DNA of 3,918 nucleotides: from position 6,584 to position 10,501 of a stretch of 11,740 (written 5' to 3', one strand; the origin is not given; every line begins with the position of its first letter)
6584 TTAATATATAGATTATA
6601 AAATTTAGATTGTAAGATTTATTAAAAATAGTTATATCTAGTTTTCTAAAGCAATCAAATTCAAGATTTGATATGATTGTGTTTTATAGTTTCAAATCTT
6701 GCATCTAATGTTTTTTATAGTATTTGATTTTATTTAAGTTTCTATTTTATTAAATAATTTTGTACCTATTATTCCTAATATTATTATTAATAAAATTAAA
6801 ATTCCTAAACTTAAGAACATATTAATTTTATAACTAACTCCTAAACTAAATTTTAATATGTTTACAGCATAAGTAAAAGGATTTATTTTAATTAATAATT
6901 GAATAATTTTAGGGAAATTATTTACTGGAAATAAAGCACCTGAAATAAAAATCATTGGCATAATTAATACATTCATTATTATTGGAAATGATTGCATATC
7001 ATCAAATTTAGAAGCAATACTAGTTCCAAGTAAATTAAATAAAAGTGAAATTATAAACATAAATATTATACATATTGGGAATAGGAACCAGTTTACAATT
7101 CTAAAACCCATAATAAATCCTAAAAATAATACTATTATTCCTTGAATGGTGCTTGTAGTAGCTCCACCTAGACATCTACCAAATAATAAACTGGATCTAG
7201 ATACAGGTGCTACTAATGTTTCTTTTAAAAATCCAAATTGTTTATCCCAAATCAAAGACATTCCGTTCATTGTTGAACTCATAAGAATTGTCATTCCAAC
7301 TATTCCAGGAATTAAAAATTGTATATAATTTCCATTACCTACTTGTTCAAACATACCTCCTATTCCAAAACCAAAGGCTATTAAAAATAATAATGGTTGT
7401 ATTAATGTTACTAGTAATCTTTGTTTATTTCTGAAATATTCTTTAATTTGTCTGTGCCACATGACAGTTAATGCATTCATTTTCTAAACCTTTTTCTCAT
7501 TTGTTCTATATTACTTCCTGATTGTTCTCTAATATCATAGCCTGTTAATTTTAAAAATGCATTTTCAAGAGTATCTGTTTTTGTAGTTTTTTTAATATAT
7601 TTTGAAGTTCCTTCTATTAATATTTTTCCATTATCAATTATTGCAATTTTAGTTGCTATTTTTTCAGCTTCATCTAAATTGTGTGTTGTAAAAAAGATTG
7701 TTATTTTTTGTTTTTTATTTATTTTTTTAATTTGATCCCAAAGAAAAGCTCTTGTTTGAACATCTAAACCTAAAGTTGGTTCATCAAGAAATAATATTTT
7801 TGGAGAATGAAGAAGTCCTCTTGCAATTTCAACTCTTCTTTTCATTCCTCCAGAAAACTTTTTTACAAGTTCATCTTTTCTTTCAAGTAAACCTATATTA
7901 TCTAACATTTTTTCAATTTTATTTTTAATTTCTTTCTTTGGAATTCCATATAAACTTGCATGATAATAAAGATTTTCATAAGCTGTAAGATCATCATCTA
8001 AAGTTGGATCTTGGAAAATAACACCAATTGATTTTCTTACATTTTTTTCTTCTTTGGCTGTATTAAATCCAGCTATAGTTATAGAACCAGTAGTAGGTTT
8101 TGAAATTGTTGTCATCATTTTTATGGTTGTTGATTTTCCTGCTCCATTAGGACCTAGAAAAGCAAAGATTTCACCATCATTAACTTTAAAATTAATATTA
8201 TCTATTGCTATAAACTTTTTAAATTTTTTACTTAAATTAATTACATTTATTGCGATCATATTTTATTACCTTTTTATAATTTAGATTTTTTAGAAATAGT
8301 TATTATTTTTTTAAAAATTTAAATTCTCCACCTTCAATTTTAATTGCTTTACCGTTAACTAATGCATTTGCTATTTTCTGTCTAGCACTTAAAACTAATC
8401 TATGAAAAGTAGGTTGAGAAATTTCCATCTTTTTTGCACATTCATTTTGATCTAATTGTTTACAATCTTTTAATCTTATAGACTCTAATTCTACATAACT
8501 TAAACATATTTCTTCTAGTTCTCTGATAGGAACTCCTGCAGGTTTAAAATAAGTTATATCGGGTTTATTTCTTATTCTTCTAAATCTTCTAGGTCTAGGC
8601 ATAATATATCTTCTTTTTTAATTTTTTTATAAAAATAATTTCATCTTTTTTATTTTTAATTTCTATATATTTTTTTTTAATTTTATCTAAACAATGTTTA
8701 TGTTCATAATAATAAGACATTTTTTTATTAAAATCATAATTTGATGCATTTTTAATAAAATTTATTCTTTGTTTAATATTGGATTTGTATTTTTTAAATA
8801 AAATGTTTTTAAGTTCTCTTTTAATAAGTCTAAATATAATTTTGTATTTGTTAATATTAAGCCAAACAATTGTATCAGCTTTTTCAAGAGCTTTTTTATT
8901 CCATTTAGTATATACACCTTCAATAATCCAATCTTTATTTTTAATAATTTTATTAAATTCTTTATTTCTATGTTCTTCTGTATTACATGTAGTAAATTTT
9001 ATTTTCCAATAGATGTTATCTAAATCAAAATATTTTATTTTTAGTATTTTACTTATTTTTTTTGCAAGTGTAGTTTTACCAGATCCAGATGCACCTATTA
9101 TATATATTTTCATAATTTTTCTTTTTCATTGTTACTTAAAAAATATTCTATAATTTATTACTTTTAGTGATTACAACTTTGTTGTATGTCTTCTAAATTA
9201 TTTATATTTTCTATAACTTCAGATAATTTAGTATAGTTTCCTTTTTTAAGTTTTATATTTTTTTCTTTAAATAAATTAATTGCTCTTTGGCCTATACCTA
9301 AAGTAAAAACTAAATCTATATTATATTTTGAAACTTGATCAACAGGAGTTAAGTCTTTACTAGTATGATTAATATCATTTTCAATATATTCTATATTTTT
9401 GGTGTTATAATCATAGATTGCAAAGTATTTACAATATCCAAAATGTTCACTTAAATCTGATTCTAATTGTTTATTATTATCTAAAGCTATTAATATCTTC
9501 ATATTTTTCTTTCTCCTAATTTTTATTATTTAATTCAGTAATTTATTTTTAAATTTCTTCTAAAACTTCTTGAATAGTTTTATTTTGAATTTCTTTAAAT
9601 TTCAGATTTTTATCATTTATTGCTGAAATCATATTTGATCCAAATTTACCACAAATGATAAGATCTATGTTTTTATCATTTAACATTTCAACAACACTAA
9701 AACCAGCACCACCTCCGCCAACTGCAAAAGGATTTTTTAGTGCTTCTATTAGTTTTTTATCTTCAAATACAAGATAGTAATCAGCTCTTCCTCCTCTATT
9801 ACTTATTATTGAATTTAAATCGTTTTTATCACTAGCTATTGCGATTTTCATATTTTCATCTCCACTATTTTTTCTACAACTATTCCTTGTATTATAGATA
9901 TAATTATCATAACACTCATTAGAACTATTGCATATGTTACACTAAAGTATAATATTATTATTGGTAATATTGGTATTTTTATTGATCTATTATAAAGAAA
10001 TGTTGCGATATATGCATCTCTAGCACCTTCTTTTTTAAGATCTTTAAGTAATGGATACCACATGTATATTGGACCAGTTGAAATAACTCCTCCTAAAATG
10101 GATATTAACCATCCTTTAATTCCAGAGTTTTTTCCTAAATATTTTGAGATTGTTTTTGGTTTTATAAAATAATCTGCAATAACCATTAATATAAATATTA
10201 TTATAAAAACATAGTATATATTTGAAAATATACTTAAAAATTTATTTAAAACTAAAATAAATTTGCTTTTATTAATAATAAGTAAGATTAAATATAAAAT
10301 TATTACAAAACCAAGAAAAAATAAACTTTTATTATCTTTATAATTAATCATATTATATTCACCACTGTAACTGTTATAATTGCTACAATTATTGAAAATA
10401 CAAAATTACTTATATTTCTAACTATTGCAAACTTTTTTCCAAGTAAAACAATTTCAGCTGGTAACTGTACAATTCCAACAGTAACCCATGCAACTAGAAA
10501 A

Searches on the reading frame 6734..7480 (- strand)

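Call 12: search_protein_families(library=pfam, proteins=[window:6734-7480:-], max_evalue=0.01)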
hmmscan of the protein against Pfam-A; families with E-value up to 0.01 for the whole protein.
window:6734-7480:- (248 aa): 2 families
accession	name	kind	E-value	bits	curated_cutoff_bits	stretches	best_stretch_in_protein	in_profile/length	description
PF01061.29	ABC2_membrane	-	1.9e-33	116.2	26.9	1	4-209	3-206/211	ABC-2 type transporter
PF12698.13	ABC2_membrane_3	-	1.6e-16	60.8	31.6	1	49-239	157-345/347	ABC-2 family transporter protein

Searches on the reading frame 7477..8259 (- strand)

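Call 12: search_protein_families(library=pfam, proteins=[window:7477-8259:-], max_evalue=0.01)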
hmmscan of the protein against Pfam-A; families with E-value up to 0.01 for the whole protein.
window:7477-8259:- (260 aa): 4 families
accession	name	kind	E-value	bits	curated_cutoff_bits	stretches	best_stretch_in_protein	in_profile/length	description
PF00005.33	ABC_tran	-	7.1e-38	130.7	25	1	20-162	2-136/137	ABC transporter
PF13304.12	AAA_21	-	2.1e-09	38.4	27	1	136-194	239-299/304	AAA domain, putative AbiEii toxin, Type IV TA system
PF13555.12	AAA_29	-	0.0036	17.5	27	1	24-57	17-50/61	P-loop containing region of AAA domain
PF03193.22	RsgA_GTPase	-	0.0073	16.6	30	0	17-61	95-138/174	RsgA GTPase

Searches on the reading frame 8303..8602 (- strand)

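Call 12: search_protein_families(library=pfam, proteins=[window:8303-8602:-], max_evalue=0.01)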
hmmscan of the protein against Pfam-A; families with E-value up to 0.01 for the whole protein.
window:8303-8602:- (99 aa): 1 family
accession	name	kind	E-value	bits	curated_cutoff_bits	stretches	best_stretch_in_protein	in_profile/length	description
PF02001.22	DUF134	-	1.3e-27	96.7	27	1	3-95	6-96/98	Protein of unknown function DUF134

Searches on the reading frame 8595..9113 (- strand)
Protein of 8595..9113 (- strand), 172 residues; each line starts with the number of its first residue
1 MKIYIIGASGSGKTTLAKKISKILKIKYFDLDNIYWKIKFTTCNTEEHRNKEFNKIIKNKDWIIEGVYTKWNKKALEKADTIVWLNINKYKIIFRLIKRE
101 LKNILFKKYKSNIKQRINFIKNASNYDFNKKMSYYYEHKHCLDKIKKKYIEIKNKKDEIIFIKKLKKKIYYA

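Call 12: search_protein_families(library=pfam, proteins=[window:8595-9113:-], max_evalue=0.01)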
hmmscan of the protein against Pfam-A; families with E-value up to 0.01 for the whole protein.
window:8595-9113:- (172 aa): 18 families
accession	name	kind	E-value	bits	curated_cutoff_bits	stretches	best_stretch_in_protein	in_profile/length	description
PF13238.12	AAA_18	-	3.1e-06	28.1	29.4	1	3-100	1-112/128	AAA domain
PF01202.28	SKI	-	3.8e-06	27.5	22.1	1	10-132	2-138/159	Shikimate kinase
PF02224.24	Cytidylate_kin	-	4.3e-05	23.8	26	1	5-62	3-62/211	Cytidylate kinase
PF00485.24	PRK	-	5.3e-05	23.6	22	1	3-46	2-45/196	Phosphoribulokinase / Uridine kinase family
PF13207.12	AAA_17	-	6.4e-05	23.7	27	0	7-29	2-24/136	AAA domain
PF00005.33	ABC_tran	-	0.00015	22.8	25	1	3-67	14-74/137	ABC transporter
PF10662.15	PduV-EutP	-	0.00022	21.5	21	1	2-54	3-54/143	Ethanolamine utilisation - propanediol utilisation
PF13479.12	AAA_24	-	0.00037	20.8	27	1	2-103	4-90/195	AAA domain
PF05729.18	NACHT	-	0.00073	19.9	26.7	1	3-32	3-32/167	NACHT domain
PF13521.12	AAA_28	-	0.00082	20.1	27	1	2-28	1-27/164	AAA domain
PF13173.12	AAA_14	-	0.0012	19.3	27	1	3-57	5-58/129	AAA domain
PF13671.12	AAA_33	-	0.0017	19.1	27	1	3-37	2-36/143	AAA domain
PF00004.35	AAA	-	0.0024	18.8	21.2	1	3-32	1-30/131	ATPase family associated with various cellular activities (AAA)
PF00910.28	RNA_helicase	-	0.0055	17.6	21.5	1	3-37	1-37/105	RNA helicase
PF13189.12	Cytidylate_kin2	-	0.0062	17.2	28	0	5-41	4-40/176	Cytidylate kinase-like family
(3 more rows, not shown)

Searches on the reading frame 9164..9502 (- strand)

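Call 12: search_protein_families(library=pfam, proteins=[window:9164-9502:-], max_evalue=0.01)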
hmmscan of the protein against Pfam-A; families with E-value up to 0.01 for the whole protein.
window:9164-9502:- (112 aa): 1 family
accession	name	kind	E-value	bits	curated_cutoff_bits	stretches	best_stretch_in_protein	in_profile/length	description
PF02579.22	Nitro_FeMo-Co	-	1.6e-18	67.2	26.3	1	14-100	2-92/94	Dinitrogenase iron-molybdenum cofactor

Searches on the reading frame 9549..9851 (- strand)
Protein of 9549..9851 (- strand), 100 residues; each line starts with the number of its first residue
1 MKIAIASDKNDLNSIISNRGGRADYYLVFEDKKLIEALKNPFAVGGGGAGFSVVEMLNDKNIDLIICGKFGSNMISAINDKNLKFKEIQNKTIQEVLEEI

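Call 12: search_protein_families(library=pfam, proteins=[window:9549-9851:-], max_evalue=0.01)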
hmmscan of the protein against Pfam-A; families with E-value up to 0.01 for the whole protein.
window:9549-9851:- (100 aa): 1 family
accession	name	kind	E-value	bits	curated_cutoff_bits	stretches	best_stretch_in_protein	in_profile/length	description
PF02579.22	Nitro_FeMo-Co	-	2.2e-11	44.3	26.3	1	13-99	2-91/94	Dinitrogenase iron-molybdenum cofactor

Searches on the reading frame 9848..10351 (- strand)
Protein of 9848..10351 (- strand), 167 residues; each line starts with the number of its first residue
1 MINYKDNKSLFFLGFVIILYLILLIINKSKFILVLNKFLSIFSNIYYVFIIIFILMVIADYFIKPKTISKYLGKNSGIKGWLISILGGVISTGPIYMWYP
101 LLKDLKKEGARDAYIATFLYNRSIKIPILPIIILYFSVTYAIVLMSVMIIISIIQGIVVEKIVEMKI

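Call 12: search_protein_families(library=pfam, proteins=[window:9848-10351:-], max_evalue=0.01)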
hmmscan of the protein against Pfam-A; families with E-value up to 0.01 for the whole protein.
window:9848-10351:- (167 aa): 1 family
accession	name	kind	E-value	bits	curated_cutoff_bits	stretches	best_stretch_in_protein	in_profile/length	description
PF03773.19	ArsP_1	-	6.3e-05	22.7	32.3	1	34-164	5-136/294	Predicted permease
